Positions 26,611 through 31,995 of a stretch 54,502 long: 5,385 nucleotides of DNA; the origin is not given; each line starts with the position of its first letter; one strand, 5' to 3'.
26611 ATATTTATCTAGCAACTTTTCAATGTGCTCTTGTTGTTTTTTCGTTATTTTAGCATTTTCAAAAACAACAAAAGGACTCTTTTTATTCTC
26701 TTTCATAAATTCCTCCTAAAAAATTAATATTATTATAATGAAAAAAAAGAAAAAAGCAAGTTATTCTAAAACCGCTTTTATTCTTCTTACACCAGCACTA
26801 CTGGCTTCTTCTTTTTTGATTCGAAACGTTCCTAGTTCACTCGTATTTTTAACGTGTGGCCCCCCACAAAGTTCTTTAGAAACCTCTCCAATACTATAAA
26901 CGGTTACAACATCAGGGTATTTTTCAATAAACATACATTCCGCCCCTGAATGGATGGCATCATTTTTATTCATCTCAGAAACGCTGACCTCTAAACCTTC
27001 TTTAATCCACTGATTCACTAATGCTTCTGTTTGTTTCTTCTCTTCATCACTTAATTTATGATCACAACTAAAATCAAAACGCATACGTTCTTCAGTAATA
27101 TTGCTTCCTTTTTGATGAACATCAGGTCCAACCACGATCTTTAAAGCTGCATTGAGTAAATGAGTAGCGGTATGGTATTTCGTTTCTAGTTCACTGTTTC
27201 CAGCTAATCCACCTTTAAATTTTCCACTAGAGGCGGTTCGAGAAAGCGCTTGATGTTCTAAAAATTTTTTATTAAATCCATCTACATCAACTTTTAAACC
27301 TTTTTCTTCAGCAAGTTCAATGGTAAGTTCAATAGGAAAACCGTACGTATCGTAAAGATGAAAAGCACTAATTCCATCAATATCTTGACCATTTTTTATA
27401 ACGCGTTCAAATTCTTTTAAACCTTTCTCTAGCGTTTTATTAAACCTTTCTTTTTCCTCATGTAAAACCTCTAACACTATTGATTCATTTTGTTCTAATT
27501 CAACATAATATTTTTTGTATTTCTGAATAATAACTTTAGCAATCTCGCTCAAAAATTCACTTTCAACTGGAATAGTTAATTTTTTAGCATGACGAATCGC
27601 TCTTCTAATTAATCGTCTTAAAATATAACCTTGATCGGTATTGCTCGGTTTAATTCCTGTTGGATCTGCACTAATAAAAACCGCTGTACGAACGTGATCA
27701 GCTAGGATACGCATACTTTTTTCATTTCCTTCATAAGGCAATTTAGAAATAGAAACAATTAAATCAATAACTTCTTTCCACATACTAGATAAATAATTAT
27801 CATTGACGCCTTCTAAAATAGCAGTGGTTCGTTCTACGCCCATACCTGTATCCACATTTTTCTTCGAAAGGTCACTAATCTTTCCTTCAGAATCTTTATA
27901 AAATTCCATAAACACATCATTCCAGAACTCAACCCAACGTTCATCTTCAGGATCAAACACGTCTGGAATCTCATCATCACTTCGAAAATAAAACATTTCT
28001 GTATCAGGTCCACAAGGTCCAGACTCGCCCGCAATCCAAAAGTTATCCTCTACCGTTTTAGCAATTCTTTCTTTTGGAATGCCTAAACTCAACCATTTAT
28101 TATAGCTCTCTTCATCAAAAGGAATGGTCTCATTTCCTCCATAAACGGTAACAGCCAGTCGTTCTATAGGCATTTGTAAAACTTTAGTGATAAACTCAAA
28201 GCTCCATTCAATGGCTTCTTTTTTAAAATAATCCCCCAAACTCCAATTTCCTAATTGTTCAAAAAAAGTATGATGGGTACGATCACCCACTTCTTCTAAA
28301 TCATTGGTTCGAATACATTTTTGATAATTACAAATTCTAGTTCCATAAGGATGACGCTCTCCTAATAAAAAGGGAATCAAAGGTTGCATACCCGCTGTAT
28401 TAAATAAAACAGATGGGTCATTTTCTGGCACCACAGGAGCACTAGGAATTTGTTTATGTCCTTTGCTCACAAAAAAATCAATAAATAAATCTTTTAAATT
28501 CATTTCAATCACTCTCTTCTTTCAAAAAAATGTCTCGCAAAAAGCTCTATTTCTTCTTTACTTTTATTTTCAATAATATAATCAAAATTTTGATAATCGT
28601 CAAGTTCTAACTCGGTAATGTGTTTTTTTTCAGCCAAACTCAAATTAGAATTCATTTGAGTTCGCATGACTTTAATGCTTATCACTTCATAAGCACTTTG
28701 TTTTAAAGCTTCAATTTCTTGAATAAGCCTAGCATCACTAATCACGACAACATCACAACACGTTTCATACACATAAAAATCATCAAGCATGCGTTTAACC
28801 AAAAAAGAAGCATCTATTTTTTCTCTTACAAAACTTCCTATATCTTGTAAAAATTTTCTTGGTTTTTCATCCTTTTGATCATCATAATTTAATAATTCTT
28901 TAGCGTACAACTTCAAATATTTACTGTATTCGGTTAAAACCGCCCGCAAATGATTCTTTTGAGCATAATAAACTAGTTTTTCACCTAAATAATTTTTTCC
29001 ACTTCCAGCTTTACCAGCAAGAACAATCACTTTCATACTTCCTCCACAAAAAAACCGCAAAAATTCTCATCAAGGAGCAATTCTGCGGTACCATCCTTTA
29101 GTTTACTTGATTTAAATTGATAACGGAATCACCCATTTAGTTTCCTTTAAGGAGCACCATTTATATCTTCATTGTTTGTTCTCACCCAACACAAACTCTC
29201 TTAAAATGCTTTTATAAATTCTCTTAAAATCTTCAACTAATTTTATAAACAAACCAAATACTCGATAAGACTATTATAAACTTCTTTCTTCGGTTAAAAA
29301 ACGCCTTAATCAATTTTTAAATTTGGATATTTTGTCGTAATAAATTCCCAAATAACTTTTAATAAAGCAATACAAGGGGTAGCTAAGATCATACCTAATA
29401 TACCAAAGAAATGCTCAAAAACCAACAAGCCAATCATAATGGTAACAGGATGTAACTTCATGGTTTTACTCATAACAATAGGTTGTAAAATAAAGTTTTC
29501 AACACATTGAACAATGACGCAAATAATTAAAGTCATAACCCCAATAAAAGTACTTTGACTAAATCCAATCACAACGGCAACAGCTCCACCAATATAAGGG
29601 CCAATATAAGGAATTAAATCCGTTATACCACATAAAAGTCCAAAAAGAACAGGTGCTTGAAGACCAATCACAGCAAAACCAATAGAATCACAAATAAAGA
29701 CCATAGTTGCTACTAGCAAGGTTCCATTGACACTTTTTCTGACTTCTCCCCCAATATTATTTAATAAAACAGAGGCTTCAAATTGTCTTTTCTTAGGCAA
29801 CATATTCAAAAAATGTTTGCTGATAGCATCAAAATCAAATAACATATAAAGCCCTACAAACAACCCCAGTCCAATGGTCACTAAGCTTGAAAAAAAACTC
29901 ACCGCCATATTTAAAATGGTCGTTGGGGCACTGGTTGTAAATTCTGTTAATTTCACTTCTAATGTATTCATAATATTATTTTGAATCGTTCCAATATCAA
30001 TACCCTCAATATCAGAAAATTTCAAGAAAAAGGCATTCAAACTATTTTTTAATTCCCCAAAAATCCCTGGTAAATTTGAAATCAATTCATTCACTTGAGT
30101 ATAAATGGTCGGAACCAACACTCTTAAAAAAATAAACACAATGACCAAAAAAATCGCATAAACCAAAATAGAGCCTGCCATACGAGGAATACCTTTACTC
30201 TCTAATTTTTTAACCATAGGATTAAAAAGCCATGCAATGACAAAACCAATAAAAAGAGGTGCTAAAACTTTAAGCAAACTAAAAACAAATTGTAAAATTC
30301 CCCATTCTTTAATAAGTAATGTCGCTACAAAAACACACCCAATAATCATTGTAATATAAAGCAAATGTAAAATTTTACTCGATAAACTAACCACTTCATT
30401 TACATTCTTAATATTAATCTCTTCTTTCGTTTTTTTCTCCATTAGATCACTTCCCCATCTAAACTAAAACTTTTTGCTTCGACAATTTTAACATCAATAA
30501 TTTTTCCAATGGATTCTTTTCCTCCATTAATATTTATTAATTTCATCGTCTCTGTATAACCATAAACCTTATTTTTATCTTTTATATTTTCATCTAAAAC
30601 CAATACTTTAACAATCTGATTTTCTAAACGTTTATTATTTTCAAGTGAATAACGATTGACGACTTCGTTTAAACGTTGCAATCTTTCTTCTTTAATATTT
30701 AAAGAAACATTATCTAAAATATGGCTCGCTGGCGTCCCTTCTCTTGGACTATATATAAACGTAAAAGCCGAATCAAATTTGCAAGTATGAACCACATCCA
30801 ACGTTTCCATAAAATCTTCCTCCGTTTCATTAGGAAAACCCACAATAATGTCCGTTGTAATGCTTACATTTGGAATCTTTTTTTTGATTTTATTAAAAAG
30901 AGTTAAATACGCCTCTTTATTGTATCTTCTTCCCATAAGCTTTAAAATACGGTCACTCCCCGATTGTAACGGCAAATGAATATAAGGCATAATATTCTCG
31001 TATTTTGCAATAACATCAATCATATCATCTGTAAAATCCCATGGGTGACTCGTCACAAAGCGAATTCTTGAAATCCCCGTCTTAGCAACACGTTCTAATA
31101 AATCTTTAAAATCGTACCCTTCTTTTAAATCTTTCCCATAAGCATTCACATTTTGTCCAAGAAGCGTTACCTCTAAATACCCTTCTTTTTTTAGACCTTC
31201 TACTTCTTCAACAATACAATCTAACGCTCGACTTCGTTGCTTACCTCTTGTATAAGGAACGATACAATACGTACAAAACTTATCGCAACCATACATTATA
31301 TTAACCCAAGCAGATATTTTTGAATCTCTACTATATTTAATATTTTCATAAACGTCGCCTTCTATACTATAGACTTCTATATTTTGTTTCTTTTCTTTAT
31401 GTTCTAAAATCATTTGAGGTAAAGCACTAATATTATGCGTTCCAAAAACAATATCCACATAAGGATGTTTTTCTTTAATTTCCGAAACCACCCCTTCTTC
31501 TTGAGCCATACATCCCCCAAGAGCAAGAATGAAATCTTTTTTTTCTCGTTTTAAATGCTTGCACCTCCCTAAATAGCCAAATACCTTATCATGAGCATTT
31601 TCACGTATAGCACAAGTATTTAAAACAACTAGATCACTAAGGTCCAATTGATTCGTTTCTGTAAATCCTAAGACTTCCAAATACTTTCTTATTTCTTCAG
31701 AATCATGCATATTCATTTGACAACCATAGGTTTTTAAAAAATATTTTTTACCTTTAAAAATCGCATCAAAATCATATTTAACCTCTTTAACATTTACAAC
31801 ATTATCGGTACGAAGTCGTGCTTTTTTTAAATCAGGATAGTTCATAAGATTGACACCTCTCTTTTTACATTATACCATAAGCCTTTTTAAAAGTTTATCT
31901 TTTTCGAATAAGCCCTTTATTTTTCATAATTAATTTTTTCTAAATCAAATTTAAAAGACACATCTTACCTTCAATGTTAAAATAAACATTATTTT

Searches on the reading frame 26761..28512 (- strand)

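Call 46: search_protein_families(library=pfam, proteins=[window:26761-28512:-], max_evalue=0.000001)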
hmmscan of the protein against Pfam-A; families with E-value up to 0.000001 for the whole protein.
window:26761-28512:- (583 aa): 2 families
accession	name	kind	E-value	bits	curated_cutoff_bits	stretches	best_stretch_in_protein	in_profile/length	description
PF01411.24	tRNA-synt_2c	-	7.1e-136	454.4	30.3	1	6-432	2-436/552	tRNA synthetases class II (A)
PF07973.19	tRNA_SAD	-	7.3e-18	64.7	24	1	536-578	1-43/44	Threonyl and Alanyl tRNA synthetase second additional domain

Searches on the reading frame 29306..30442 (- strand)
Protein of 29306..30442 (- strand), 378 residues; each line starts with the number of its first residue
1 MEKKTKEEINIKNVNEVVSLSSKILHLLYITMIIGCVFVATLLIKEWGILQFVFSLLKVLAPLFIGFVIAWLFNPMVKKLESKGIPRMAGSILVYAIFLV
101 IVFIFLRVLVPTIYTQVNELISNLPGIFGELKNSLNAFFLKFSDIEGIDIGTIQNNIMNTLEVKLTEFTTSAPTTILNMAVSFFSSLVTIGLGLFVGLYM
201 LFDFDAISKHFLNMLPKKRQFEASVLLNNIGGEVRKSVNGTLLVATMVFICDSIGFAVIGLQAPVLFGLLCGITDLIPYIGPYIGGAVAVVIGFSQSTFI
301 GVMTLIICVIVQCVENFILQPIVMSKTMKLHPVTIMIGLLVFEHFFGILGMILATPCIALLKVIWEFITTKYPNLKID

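Call 46: search_protein_families(library=pfam, proteins=[window:29306-30442:-], max_evalue=0.000001)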
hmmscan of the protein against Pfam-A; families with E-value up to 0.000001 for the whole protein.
window:29306-30442:- (378 aa): 1 family
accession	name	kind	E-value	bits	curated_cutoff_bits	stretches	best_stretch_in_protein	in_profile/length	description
PF01594.21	AI-2E_transport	-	4.2e-57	194.2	34.3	1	48-367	12-325/327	AI-2E family transporter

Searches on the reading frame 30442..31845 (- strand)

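Call 46: search_protein_families(library=pfam, proteins=[window:30442-31845:-], max_evalue=0.000001)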
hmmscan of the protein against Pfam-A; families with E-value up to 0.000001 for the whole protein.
window:30442-31845:- (467 aa): 3 families
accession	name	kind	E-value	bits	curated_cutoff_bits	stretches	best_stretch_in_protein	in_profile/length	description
PF04055.27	Radical_SAM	-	1.1e-30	107.5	29.5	1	181-350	1-164/166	Radical SAM superfamily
PF00919.26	UPF0004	-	1e-26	93.2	27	1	34-135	1-98/98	Uncharacterized protein family UPF0004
PF01938.26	TRAM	-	1.6e-11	44.3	21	1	405-467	1-61/61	TRAM domain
